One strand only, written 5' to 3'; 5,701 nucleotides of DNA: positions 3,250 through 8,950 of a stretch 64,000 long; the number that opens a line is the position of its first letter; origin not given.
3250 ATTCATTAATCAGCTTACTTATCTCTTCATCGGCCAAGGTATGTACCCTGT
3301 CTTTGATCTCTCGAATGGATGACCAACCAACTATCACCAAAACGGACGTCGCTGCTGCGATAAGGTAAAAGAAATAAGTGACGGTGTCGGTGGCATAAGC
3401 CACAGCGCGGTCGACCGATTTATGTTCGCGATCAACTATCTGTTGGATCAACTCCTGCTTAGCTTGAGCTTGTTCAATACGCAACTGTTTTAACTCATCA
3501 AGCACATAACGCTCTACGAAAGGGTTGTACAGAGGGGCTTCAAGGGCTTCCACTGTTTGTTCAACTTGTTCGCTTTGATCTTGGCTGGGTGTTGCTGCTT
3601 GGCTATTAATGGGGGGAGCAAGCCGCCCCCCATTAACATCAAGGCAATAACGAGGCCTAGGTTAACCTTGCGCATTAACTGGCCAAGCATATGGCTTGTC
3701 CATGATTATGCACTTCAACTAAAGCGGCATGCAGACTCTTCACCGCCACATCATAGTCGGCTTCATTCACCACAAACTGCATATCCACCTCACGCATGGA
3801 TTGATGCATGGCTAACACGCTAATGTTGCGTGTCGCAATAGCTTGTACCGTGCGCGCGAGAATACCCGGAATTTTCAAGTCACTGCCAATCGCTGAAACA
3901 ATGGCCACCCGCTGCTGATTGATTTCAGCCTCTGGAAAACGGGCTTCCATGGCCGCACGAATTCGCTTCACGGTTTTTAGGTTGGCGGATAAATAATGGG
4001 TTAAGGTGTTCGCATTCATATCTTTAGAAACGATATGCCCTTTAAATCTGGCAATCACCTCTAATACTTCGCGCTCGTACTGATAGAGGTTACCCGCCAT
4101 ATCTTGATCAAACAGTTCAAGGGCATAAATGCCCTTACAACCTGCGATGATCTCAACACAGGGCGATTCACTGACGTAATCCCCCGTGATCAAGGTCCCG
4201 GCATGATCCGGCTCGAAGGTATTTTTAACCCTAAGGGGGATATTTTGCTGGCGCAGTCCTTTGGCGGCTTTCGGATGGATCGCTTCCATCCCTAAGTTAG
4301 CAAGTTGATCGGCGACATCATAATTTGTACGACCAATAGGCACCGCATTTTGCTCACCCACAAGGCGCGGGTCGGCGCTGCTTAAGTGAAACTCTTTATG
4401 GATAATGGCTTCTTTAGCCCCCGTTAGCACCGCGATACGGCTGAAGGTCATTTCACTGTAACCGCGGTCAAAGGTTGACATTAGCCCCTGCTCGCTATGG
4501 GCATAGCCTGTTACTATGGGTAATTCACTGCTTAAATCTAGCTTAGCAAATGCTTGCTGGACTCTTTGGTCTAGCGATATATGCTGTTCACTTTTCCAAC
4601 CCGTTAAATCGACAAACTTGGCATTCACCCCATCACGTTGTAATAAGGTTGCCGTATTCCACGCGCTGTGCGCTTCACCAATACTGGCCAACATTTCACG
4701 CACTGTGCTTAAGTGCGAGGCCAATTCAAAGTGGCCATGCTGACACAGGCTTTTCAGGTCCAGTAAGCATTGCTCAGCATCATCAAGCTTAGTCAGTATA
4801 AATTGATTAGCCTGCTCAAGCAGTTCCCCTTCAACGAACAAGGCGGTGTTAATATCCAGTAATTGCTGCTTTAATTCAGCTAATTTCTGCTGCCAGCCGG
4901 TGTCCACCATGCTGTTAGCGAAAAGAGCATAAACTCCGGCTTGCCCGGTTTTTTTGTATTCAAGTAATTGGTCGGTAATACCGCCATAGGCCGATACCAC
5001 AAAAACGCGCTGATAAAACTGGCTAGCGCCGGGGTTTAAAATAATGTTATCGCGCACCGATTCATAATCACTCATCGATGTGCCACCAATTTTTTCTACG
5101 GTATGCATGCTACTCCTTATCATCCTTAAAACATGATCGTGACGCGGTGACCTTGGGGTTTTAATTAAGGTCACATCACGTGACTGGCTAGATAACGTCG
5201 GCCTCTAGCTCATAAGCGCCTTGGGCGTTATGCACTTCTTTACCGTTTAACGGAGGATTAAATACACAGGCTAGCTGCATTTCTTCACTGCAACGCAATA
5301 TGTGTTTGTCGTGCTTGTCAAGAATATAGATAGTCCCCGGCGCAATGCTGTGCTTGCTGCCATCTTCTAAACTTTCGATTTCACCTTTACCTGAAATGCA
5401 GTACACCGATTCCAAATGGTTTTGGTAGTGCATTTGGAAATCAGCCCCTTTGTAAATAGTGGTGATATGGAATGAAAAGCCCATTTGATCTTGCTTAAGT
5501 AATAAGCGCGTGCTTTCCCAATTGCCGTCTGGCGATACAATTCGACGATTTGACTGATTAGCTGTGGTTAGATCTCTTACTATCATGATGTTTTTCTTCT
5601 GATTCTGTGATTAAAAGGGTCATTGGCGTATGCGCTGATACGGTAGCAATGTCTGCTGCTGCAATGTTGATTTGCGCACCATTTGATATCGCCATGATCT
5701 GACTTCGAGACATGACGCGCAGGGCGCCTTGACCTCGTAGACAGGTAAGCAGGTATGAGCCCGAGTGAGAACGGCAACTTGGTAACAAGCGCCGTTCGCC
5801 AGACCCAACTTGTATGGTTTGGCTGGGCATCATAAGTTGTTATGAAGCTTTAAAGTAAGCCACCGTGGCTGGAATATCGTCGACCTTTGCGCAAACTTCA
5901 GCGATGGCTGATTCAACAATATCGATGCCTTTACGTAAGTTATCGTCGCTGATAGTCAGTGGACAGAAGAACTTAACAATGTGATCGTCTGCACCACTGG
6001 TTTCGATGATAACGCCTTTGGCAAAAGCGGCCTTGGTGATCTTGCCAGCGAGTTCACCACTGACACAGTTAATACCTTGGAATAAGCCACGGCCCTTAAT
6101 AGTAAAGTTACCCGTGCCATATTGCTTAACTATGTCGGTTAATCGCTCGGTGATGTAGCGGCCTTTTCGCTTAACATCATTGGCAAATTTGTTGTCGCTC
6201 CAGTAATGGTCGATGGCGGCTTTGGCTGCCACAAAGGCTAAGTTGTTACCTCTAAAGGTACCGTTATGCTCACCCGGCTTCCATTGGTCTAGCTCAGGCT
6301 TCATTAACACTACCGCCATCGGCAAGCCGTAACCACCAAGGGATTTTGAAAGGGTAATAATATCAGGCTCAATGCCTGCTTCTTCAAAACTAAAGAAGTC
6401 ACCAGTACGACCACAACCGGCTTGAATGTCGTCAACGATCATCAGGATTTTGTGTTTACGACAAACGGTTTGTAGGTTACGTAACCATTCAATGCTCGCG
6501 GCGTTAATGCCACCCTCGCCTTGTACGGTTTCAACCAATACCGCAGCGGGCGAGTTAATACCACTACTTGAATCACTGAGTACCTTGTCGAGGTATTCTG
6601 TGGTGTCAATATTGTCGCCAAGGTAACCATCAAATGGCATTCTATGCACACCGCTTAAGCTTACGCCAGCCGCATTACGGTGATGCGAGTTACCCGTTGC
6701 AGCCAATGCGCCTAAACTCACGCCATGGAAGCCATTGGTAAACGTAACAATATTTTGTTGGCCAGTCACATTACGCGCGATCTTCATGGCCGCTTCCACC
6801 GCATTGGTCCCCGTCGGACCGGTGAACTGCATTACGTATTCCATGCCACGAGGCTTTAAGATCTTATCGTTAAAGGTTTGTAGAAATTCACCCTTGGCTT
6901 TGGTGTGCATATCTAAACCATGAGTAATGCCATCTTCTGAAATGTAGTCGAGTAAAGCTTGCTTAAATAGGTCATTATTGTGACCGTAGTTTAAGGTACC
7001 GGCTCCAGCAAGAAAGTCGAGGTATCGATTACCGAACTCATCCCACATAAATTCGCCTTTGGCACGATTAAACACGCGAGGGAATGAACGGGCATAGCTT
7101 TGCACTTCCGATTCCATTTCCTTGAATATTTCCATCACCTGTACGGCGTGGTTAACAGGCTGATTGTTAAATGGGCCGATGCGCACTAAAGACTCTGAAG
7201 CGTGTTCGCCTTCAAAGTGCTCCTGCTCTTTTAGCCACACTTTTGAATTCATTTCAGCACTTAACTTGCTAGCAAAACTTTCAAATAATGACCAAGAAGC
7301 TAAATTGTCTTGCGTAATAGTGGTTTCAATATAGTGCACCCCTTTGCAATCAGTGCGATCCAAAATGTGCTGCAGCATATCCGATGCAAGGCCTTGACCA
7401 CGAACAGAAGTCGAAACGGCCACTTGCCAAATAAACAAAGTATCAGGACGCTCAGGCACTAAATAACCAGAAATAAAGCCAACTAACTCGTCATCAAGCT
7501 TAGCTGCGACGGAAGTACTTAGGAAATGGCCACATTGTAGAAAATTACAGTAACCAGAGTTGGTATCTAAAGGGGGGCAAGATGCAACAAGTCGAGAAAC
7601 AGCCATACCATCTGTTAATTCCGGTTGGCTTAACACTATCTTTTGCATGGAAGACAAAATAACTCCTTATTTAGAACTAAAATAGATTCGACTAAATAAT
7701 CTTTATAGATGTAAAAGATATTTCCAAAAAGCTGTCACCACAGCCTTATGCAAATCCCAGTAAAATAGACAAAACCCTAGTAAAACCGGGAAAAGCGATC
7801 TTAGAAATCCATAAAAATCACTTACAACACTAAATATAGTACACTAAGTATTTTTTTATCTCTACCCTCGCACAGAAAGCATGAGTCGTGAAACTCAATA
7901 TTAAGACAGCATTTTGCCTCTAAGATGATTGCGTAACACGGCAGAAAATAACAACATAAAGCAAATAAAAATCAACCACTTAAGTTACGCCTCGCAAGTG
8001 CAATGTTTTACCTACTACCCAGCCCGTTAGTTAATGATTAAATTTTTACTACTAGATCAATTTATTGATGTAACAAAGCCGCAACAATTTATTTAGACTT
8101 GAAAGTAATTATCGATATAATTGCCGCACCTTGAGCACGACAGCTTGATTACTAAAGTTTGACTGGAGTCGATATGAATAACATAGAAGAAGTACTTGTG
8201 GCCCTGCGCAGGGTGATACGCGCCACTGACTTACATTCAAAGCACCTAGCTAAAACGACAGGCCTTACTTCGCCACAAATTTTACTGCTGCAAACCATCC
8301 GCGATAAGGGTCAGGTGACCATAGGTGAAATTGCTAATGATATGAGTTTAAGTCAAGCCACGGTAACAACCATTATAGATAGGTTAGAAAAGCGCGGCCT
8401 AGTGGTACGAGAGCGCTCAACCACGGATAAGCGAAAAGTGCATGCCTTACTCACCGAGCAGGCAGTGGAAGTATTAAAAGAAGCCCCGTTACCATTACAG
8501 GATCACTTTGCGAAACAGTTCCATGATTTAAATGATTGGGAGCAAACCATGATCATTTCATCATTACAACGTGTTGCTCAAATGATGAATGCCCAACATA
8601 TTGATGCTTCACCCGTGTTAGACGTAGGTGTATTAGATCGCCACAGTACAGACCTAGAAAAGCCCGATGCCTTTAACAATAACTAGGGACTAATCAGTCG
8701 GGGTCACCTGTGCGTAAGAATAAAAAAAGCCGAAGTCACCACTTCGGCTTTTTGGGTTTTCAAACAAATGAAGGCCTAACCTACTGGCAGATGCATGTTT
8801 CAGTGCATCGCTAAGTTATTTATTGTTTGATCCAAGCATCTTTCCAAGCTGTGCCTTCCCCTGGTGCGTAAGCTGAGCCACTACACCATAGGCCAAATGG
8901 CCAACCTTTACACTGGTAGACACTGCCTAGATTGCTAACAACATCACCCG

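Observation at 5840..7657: In-frame EctA-EctB fusion in the ectoine operon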

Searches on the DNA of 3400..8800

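Call 29: search_rna_families(source=window, start=3400, end=8800, threshold=evalue, max_evalue=1)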
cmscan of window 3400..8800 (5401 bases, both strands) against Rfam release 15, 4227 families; matches with E-value up to 1: 0.
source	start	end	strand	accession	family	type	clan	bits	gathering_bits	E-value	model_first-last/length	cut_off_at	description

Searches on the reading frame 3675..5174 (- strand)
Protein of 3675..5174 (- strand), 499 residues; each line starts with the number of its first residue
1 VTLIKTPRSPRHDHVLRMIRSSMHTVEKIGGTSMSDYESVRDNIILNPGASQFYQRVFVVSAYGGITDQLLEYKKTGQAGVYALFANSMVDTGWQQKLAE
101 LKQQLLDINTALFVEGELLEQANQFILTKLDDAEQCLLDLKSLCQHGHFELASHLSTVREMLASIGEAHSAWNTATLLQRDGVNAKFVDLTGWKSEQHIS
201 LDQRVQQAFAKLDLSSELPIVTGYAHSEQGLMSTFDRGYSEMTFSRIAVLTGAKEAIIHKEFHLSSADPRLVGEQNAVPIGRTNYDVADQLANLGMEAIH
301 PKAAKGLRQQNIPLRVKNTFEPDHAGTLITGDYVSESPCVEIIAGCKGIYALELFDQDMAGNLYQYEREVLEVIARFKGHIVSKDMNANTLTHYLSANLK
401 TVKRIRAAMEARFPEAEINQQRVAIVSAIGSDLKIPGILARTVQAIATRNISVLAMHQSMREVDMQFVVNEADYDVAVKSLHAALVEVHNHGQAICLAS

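Call 3: search_protein_families(library=pfam, proteins=[window:3675-5174:-])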
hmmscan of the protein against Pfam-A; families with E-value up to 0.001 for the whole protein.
window:3675-5174:- (499 aa): 4 families
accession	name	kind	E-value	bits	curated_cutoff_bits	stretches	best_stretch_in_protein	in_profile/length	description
PF00696.33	AA_kinase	-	3.2e-22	79.8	24.9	1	25-318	3-234/234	Amino acid kinase family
PF22468.2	ACT_9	-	1.7e-09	37.8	27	1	426-485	1-61/61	ACT domain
PF13840.12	ACT_7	-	8.5e-07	29.2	27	1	421-482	4-64/65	ACT domain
PF01842.31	ACT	-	0.00016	21.8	27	1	436-484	11-64/66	ACT domain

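Call 4: search_protein_families(library=ncbifam, proteins=[window:3675-5174:-])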
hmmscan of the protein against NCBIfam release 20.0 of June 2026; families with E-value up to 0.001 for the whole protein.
window:3675-5174:- (499 aa): 22 families
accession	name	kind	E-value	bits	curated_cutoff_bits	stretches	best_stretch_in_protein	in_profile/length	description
NF006614.0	PRK09181.1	equivalog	1.3e-227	756.2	536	1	22-496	2-474/476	aspartate kinase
NF004938.0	PRK06291.1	equivalog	1.7e-42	145.7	528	1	23-487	1-463/468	aspartate kinase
TIGR00657.1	asp_kinases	subfamily_domain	1.1e-41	143.4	208.7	1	23-486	2-441/442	aspartate kinase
NF006959.0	PRK09436.1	equivalog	6.2e-37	127.1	726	1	26-488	3-462/819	bifunctional aspartate kinase/homoserine dehydrogenase I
TIGR00656.1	asp_kin_monofn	equivalog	2.8e-36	125.4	402.25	1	23-487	2-406/407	aspartate kinase, monofunctional class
NF006540.0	PRK09034.1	equivalog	8.5e-30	103.8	434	1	26-487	3-450/454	aspartate kinase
NF006570.0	PRK09084.1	equivalog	1e-29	103.9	455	1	24-487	4-450/452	lysine-sensitive aspartokinase 3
NF006068.0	PRK08210.1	equivalog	4.9e-29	101.7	474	1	158-485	70-400/405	aspartate kinase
NF006515.0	PRK08961.1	equivalog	1e-24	86.6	802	1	21-490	6-464/861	bifunctional aspartate kinase/diaminopimelate decarboxylase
NF007003.0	PRK09466.1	subfamily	2.2e-24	85.9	582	1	22-489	10-456/810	bifunctional aspartate kinase/homoserine dehydrogenase II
NF005154.0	PRK06635.1-2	equivalog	8.5e-21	74.7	376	1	215-485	128-402/407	aspartate kinase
NF005155.0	PRK06635.1-4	equivalog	4.7e-20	72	346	1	160-484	67-400/407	aspartate kinase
NF006234.1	PRK08373.1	subfamily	7.9e-20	71.3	237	1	156-330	96-275/338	aspartate kinase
NF005156.0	PRK06635.1-5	equivalog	1.4e-17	63.6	594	1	160-485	67-400/411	aspartate kinase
TIGR02078.1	AspKin_pair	subfamily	1.5e-15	57.4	242.4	1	157-329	95-268/327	putative Pyrococcus aspartate kinase subunit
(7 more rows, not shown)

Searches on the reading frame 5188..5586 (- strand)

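Call 3: search_protein_families(library=pfam, proteins=[window:5188-5586:-])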
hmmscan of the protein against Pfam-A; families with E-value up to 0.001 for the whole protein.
window:5188-5586:- (132 aa): 2 families
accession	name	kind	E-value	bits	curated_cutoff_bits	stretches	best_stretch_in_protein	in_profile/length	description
PF06339.18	Ectoine_synth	-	9.9e-58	194.3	27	1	1-128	1-126/127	Ectoine synthase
PF07883.17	Cupin_2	-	1.4e-06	28.3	27.2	1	42-107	3-68/70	Cupin domain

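Call 4: search_protein_families(library=ncbifam, proteins=[window:5188-5586:-])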
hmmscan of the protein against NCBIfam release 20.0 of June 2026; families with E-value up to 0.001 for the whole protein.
window:5188-5586:- (132 aa): 1 family
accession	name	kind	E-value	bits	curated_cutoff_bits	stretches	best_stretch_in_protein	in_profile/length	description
NF009806.0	PRK13290.1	subfamily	1.5e-56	190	128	1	1-129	1-127/130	ectoine synthase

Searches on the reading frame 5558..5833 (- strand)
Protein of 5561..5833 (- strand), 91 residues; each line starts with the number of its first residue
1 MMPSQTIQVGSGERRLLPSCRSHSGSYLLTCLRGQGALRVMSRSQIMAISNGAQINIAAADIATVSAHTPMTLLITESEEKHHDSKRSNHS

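Call 37: search_protein_families(library=pfam, proteins=[window:5561-5833:-], max_evalue=1)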
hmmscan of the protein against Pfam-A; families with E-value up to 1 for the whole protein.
seq(91 aa): 0 families

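Call 57: find_homologous_proteins(query=A4, max_evalue=0.01)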
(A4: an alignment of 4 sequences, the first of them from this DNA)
Query A4 (4 sequences) (91 aa, profile of the alignment): 4 proteins with E <= 0.01 among 54 candidates.
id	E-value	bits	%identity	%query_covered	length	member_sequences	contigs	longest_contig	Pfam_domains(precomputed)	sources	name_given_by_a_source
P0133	2.0e-43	164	100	100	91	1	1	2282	-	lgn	-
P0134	6.3e-41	156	51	80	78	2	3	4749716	-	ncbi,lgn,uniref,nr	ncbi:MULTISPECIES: hypothetical protein [unclassified Motilimonas]|uniref:hypothetical protein n=1 T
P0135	1.1e-35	139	77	89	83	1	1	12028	-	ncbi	-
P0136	1.7e-32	129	53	88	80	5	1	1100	-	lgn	-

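Call 71: predict_structure(alignment_id=A5)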
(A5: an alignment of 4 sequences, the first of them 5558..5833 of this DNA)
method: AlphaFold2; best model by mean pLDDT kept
length: 91 residues; sequences in the alignment: 4
mean_pLDDT: 83.0   pTM: 0.69
mean pLDDT of the five models: 83.0, 79.3, 75.9, 59.4, 54.9
residues with pLDDT >= 90: 50; 70-90: 23; 50-70: 11; < 50: 7
segments of 3 or more residues with pLDDT < 50: 82-86
pLDDT, mean of each block of 10 residues (from residue 1): 86 84 79 95 89 91 92 87 48 51
secondary structure, 60 per line:
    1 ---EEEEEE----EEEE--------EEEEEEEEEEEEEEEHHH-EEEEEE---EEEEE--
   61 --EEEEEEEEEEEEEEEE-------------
elements in order: E4-9 E14-17 E26-40 E45-50 E54-58 E63-78

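Call 73: fold_search(model_id=the predicted structure, library=pdb)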
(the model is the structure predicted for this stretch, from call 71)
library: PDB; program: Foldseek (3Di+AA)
matches with E <= 10: 1774; with E <= 0.001: 46
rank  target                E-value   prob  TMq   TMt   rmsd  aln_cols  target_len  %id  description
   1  9bur_A                4.4e-05  1.00  0.72  0.11   2.0        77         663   12  Structure of GGCX-BGP complex (released 2025-01-29)
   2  5bxx_B                1.0e-04  1.00  0.65  0.54   2.4        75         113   13  Crystal structure of the ectoine synthase from the cold-adapted marine bacterium Sphingopyxis alaskensis (released 2016-04-27)
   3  5by5                  1.2e-04  1.00  0.61  0.50   3.3        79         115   11  High resolution structure of the ectoine synthase from the cold-adapted marine bacterium Sphingopyxis alaskensis (released 2016-04-27)
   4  2gu9_A                1.4e-04  1.00  0.69  0.58   2.6        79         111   19  Crystal structure of XC5357 from Xanthomonas campestris: A putative tetracenomycin polyketide synthesis protein adopti (released 2006-11-07)
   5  5bxx_C                1.4e-04  1.00  0.64  0.54   2.4        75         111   13  Crystal structure of the ectoine synthase from the cold-adapted marine bacterium Sphingopyxis alaskensis (released 2016-04-27)
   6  5bxx_D                1.4e-04  1.00  0.64  0.53   2.5        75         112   13  Crystal structure of the ectoine synthase from the cold-adapted marine bacterium Sphingopyxis alaskensis (released 2016-04-27)
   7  2gu9_B                1.4e-04  1.00  0.67  0.56   2.6        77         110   19  Crystal structure of XC5357 from Xanthomonas campestris: A putative tetracenomycin polyketide synthesis protein adopti (released 2006-11-07)
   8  9l6r_A                1.5e-04  1.00  0.72  0.10   2.1        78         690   12  double-mutant (K217A & K218A) Vitamin K-dependent gamma-carboxylase in complex with Coagulation factor IX and vitamin  (released 2025-10-08)
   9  9l24_A                1.6e-04  1.00  0.72  0.11   2.2        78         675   12  cryo-EM structure of Vitamin K-dependent gamma-carboxylase complexed with Matrix Gla protein (released 2025-10-22)
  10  9wf3_A                1.8e-04  1.00  0.70  0.11   2.3        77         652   10  Cryo-EM structure of GGCX-FIX complex (released 2026-04-01)
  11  9l6s_A                1.9e-04  1.00  0.72  0.11   2.1        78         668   12  double-mutant (K217A & K218A) Vitamin K-dependent gamma-carboxylase in complex with coagulation factors X and vitamin  (released 2025-10-08)
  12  9bum_A                2.0e-04  1.00  0.69  0.13   2.4        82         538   10  Structure of gamma-glutamyl carboxylase (GGCX) (released 2025-01-29)
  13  3h50                  2.0e-04  1.00  0.64  0.52   3.1        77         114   19  CRYSTAL STRUCTURE OF A TETRACENOMYCIN POLYKETIDE SYNTHESIS PROTEIN (TCMJ) FROM XANTHOMONAS CAMPESTRIS PV. CAMPESTRIS AT  (released 2009-05-05)
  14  9l21_A                2.1e-04  1.00  0.72  0.11   2.1        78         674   12  cryo-EM structure of Vitamin K-dependent gamma-carboxylase complexed with factor IX (released 2025-10-22)
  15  5bxx_A                2.3e-04  1.00  0.65  0.50   2.4        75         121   13  Crystal structure of the ectoine synthase from the cold-adapted marine bacterium Sphingopyxis alaskensis (released 2016-04-27)
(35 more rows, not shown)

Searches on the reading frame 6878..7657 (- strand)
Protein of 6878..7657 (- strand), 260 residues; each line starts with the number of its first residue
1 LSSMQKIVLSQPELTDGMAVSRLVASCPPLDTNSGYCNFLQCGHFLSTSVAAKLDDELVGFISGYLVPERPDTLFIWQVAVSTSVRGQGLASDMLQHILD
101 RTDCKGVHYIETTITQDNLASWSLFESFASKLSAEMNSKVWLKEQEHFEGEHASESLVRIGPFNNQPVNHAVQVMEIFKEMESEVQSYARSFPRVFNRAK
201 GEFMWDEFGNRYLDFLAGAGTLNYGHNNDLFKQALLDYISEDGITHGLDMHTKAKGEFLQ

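Call 18: find_related_loci(query=window:6878-7657:-, collection=genome_contigs, flank=5000)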
Query window:6878-7657:- (260 aa) in genome_contigs; peptide patterns used: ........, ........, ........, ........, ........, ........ (x = any residue, [..] = any of these).
354 stretches matched a pattern; 329 encode a relative of the query (tblastn E <= 1e-3); the best 80 are kept; 80 distinct loci.
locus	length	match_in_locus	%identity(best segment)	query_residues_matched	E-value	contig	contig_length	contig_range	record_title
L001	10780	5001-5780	96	1-260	1e-175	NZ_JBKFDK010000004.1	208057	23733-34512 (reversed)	Motilimonas sp. KMU-193 4, whole genome shotgun sequence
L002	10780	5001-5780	89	1-260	4e-166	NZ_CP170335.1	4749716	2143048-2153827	Motilimonas cestriensis strain Spo1_1 chromosome, complete genome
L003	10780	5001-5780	89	1-260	9e-166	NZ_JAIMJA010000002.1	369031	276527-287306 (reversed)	Motilimonas cestriensis strain MKS20 NODE_2_length_369031, whole genome shotgun sequence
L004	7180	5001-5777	67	1-260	5e-118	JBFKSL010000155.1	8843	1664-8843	MAG: Ketobacter sp. isolate Mix_sand23.2022.09.D.44 k141_1978343_length_8843_cov_7.0000, whole genome shotgun sequence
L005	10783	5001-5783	66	1-260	5e-116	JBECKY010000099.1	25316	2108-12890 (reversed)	MAG: Pseudomonadales bacterium isolate ETDI82 k127_2436560, whole genome shotgun sequence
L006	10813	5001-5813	63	7-260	1e-114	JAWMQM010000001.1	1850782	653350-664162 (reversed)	Cellvibrionaceae bacterium SEMH9 NODE_1_length_1850782_cov_58.223232, whole genome shotgun sequence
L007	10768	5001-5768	66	4-260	4e-114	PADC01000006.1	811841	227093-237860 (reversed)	MAG: Cycloclasticus sp. isolate NAT157 MHASMcontig_929501, whole genome shotgun sequence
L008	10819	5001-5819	62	2-260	3e-112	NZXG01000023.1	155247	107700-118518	MAG: Pseudomonadales bacterium isolate NAT4 MHASMcontig_976416, whole genome shotgun sequence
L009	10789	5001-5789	63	7-260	2e-110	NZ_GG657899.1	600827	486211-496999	Methylophaga thiooxydans DMS010 scf_1104571000284, whole genome shotgun sequence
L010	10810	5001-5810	63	7-260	7e-110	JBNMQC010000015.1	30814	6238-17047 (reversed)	MAG: Bermanella sp. isolate 3300045790_39 Ga0491192_0000871, whole genome shotgun sequence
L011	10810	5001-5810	63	7-260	3e-109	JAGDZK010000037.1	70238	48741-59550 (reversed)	MAG: Bermanella sp. isolate FR12gam3 FR12DL_contig_19459, whole genome shotgun sequence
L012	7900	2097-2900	62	5-260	2e-108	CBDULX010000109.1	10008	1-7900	MAG TPA_asm: uncultured Gammaproteobacteria bacterium isolate SRR22808123_concoct_97 genome assembly, contig: ERZ2504345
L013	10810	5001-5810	59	2-260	3e-108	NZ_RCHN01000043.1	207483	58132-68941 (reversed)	MAG: Ketobacter sp. isolate BinB_TS13_700 Aliialcanivorax.sp.TS13_700_metal_reducer_ctg43, whole genome shotgun sequence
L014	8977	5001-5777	60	1-260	1e-107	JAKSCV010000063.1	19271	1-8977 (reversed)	MAG: Gammaproteobacteria bacterium isolate MAG.318 k141_1532062, whole genome shotgun sequence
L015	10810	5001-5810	62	7-260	7e-108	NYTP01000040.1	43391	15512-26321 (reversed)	MAG: Bermanella sp. isolate CPC64 24892, whole genome shotgun sequence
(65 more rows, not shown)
